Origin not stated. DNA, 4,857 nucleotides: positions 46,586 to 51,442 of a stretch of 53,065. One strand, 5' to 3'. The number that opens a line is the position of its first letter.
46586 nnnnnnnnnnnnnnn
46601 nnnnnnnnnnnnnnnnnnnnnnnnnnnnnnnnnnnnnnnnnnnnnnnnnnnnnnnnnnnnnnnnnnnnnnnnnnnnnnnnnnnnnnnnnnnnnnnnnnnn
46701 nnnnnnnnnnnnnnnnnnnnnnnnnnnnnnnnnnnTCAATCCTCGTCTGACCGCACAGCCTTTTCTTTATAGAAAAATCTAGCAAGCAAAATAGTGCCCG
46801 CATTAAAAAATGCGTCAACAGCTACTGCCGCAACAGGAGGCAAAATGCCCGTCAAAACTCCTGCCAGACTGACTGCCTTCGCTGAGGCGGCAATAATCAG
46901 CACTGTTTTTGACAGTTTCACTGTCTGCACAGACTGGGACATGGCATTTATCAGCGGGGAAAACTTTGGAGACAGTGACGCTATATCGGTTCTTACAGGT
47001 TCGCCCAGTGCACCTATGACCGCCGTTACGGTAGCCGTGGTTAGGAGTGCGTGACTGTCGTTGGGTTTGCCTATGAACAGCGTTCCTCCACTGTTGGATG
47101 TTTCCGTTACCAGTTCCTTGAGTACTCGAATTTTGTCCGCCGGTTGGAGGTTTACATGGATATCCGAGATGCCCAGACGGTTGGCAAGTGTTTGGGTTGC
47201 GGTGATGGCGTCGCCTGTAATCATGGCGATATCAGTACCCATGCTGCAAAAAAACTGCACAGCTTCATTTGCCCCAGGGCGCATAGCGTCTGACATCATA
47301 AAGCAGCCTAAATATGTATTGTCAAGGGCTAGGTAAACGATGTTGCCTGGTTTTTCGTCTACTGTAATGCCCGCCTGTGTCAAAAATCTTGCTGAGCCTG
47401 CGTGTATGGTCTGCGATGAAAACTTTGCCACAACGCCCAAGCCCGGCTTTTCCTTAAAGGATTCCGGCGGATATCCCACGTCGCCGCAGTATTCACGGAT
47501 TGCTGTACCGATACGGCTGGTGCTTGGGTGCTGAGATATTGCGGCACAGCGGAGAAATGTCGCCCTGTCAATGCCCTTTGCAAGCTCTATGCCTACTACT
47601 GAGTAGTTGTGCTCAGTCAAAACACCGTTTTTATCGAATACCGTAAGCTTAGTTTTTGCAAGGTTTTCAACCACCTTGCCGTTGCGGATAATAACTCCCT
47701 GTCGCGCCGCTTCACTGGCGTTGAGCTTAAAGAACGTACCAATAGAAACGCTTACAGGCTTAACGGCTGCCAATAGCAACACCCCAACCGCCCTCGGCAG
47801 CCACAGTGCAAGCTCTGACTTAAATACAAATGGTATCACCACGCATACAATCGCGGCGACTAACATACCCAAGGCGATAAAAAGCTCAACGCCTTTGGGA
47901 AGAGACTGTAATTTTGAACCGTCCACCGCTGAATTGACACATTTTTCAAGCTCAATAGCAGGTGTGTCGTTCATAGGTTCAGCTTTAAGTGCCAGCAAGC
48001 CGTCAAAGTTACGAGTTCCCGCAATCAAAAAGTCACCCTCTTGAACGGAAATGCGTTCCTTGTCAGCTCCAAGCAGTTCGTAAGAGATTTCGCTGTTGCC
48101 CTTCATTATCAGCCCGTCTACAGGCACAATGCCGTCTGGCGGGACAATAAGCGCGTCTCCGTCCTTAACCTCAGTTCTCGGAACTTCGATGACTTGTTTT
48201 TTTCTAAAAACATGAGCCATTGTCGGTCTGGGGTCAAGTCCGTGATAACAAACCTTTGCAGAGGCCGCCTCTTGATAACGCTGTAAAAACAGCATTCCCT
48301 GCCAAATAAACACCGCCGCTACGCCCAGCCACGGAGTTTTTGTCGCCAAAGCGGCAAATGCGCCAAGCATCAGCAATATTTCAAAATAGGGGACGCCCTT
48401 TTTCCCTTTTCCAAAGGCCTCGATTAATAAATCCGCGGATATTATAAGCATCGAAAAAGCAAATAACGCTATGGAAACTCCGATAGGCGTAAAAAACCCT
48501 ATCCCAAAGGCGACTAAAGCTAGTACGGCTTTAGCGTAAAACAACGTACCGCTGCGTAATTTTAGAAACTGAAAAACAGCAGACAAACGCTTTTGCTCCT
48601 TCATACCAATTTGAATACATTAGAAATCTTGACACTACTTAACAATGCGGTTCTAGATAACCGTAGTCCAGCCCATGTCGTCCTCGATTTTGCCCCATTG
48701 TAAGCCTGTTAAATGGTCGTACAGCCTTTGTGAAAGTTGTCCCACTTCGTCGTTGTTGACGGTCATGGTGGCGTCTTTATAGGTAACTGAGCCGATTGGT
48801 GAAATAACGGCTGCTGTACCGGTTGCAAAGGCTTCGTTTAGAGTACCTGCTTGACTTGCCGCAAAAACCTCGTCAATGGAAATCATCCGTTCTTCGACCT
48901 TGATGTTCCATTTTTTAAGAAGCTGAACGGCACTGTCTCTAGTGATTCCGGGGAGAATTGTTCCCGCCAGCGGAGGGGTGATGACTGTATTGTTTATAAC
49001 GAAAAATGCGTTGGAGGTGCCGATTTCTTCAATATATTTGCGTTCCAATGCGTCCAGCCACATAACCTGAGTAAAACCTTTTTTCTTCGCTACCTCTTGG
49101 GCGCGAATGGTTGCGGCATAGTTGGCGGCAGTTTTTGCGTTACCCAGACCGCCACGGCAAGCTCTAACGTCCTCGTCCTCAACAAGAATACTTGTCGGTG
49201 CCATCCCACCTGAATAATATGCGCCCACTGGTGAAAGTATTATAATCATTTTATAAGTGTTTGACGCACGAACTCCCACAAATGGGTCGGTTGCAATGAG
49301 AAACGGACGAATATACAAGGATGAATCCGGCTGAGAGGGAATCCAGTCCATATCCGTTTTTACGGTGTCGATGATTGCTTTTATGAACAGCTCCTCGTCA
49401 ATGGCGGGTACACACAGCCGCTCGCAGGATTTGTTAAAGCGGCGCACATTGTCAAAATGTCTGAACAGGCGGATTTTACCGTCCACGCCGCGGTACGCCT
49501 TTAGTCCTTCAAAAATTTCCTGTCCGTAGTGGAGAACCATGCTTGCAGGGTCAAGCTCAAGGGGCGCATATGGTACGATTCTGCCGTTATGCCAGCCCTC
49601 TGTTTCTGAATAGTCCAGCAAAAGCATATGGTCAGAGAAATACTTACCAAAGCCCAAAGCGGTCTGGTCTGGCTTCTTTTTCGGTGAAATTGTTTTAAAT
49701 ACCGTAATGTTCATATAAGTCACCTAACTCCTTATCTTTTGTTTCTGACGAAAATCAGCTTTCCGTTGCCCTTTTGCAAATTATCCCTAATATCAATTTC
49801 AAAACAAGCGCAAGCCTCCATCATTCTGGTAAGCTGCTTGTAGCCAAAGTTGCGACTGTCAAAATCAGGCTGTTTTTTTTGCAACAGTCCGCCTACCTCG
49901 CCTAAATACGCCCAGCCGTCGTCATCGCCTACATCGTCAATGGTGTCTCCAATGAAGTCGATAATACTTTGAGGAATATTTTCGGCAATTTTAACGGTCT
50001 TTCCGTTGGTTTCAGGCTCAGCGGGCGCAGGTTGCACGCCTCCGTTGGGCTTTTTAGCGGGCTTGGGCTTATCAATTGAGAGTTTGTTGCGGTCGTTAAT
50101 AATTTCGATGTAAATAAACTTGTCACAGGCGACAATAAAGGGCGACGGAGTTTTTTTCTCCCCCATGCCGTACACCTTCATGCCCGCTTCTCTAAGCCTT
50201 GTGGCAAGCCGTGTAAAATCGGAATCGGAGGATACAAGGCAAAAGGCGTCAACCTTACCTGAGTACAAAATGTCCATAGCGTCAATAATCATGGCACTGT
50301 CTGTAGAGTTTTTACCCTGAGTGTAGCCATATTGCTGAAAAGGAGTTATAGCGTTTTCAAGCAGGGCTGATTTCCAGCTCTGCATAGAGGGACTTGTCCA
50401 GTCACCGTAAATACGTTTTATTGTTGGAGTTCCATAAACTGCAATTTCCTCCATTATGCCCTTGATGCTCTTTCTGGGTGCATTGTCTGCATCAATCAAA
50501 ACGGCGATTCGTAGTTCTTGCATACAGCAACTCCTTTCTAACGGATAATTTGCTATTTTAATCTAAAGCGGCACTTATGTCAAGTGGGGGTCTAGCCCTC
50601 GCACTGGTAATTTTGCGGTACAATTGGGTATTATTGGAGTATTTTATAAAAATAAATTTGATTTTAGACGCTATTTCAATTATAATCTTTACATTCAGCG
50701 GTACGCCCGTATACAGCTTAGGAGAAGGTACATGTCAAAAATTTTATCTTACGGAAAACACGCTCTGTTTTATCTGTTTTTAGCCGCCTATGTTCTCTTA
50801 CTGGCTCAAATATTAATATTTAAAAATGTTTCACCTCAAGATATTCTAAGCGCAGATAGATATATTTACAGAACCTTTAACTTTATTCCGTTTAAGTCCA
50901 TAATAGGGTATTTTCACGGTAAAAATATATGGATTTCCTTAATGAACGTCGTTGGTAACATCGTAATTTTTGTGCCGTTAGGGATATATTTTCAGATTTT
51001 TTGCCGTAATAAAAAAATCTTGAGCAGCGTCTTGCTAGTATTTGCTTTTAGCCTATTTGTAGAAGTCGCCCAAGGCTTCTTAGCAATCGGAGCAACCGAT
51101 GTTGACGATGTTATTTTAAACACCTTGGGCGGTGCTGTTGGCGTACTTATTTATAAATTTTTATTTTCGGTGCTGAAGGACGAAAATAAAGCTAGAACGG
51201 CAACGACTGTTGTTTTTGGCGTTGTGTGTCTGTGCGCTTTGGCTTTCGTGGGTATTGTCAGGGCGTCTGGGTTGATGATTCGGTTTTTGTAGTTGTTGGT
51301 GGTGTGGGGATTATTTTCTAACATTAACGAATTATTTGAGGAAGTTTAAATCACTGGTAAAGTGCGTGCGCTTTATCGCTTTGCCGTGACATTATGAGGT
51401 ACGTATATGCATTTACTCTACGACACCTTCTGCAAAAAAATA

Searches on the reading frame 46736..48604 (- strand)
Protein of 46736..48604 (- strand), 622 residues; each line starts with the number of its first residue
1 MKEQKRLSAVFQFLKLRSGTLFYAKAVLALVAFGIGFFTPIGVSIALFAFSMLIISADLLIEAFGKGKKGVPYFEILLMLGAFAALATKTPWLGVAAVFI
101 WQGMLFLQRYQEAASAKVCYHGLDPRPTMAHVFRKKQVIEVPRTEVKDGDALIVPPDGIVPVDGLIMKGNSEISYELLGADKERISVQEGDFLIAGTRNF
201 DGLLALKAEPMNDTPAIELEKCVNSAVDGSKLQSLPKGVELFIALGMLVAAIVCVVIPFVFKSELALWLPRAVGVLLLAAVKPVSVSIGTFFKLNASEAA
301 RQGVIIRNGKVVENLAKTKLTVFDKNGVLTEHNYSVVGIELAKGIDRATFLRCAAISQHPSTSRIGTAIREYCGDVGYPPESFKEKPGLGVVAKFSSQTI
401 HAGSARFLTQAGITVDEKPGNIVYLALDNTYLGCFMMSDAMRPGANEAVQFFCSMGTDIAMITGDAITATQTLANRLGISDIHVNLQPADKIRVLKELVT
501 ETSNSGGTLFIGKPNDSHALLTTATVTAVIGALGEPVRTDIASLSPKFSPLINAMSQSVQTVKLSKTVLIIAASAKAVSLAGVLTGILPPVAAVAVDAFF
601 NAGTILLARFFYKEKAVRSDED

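Call 4: search_protein_families(library=pfam, proteins=[window:46736-48604:-], max_evalue=1)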
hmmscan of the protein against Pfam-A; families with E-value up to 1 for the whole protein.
window:46736-48604:- (622 aa): 3 families
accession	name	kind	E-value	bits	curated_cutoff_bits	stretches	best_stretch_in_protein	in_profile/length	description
PF00122.25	E1-E2_ATPase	-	3.5e-14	53.2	28.1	1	127-281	4-160/181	E1-E2 ATPase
PF00702.32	Hydrolase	-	7.1e-14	53.1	26.4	1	319-499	2-168/191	haloacid dehalogenase-like hydrolase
PF25790.1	BCD1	-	0.2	12.5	27.3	1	105-146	102-141/152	BCD1 domain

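Call 15: find_related_loci(query=window:46736-48604:-, collection=genome_contigs, flank=10000)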
Query window:46736-48604:- (622 aa) in genome_contigs; peptide patterns used: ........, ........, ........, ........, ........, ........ (x = any residue, [..] = any of these).
70 stretches matched a pattern; 1 encode a relative of the query (tblastn E <= 1e-3); 1 distinct loci.
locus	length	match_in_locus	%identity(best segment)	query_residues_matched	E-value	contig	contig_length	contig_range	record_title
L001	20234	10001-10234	27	420-497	1e-5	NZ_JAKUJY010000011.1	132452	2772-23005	Sphingobium sp. Sx8-8 11, whole genome shotgun sequence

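Call 92: find_encoding_contigs(protein=window:46736-48604:-, flank=10000, max_places=10)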
Protein window:46736-48604:- (622 aa): no gene with exactly this product is on record in the collection.

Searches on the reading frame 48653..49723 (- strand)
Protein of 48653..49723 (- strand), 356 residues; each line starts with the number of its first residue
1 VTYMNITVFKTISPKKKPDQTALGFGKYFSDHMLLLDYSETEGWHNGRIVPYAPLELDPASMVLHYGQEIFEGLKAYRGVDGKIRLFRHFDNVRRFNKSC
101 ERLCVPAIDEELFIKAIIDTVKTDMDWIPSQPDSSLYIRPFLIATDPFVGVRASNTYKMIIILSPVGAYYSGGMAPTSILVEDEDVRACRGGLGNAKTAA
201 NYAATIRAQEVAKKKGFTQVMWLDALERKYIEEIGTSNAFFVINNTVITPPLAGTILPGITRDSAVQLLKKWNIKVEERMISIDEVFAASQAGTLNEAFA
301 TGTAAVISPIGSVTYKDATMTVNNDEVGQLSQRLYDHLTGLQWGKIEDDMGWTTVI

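Call 96: search_protein_families(library=pfam, proteins=[window:48653-49723:-], max_evalue=0.01)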
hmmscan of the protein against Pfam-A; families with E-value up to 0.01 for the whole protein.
window:48653-49723:- (356 aa): 1 family
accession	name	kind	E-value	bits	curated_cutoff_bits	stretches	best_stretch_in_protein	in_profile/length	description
PF01063.24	Aminotran_4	-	4.2e-31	109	28.5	1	70-313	2-223/223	Amino-transferase class IV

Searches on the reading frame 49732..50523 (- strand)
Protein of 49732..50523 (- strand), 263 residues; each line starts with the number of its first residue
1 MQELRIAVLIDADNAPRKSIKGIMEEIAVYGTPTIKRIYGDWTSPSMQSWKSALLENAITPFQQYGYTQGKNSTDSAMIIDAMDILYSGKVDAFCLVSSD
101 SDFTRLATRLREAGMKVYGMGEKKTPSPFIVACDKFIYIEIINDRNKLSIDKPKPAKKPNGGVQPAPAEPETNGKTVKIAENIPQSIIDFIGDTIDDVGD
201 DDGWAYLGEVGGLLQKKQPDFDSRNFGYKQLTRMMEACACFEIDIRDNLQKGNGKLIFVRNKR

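Call 96: search_protein_families(library=pfam, proteins=[window:49732-50523:-], max_evalue=0.01)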
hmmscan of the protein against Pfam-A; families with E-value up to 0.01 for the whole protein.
window:49732-50523:- (263 aa): 2 families
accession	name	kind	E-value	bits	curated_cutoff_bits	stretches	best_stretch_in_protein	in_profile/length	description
PF01936.24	NYN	-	1.6e-39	136.1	24.2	1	5-140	1-145/145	NYN domain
PF12872.13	OST-HTH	-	1.2e-13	51.1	23.8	1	193-247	15-65/71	OST-HTH/LOTUS domain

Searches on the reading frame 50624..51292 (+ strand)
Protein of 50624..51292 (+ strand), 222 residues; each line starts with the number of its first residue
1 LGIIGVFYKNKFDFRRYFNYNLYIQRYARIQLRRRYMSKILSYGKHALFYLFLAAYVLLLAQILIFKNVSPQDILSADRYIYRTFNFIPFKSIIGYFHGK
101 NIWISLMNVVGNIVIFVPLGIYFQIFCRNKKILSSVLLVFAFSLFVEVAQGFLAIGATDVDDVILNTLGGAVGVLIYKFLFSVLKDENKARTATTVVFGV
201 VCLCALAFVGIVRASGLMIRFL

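Call 96: search_protein_families(library=pfam, proteins=[window:50624-51292:+], max_evalue=0.01)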
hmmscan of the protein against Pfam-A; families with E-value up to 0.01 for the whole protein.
window:50624-51292:+ (222 aa): 2 families
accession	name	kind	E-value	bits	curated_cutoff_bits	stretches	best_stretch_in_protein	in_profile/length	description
PF04892.17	VanZ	-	2.4e-27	96.5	30.1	1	54-180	2-125/126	VanZ like family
PF10043.14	DUF2279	-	0.0049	18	28.6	0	128-178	41-91/91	Predicted periplasmic lipoprotein (DUF2279)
